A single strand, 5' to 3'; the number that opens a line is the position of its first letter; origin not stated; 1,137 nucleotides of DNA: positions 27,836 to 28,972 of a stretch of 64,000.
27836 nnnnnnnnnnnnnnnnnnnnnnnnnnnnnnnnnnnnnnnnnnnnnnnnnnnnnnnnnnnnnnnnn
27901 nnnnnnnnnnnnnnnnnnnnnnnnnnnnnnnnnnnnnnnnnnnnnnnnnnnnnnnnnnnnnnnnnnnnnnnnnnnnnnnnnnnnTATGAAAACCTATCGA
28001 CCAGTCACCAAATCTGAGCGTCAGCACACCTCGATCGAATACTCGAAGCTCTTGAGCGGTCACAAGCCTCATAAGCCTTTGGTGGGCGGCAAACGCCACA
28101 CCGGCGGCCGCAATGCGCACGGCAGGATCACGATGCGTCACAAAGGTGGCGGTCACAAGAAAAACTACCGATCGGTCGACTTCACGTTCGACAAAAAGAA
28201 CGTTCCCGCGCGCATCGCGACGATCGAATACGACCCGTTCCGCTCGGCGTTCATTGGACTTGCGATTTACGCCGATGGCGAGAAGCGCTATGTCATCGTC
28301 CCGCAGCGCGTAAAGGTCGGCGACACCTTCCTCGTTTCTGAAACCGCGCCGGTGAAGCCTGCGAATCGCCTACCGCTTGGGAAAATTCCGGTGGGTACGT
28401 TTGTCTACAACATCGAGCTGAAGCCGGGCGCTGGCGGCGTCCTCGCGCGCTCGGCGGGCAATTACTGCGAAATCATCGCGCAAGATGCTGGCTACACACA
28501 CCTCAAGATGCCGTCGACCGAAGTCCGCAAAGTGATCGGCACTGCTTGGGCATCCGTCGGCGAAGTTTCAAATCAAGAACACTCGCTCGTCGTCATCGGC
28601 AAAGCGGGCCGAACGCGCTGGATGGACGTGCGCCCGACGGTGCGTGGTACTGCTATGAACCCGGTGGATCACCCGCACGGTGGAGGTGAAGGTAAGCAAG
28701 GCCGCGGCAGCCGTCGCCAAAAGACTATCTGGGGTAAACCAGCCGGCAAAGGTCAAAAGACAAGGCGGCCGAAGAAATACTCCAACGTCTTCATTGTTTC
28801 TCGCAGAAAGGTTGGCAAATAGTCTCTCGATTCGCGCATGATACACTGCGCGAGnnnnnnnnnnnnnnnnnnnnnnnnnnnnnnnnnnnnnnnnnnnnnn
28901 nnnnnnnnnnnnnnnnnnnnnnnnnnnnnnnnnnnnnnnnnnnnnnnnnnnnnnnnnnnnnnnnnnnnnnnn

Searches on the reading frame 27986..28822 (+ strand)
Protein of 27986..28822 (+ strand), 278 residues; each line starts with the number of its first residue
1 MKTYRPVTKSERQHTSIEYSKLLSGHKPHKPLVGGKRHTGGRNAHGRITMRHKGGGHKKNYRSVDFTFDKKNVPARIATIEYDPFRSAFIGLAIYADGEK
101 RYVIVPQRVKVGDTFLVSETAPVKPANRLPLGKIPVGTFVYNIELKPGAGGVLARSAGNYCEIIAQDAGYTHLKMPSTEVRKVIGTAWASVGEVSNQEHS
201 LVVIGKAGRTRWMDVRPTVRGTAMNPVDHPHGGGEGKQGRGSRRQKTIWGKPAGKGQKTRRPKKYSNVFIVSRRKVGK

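Call 3: search_protein_families(library=pfam, proteins=[window:27986-28822:+], max_evalue=1)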
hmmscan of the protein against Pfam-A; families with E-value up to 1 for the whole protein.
window:27986-28822:+ (278 aa): 2 families
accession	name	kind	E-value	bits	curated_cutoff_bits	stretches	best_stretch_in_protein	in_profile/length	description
PF03947.24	Ribosomal_L2_C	-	4e-48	163.1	33.7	1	125-250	2-126/126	Ribosomal Proteins L2, C-terminal domain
PF00181.30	Ribosomal_L2_N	-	7.8e-32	109.6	23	1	41-114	1-74/77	Ribosomal Proteins L2, RNA binding N-terminal domain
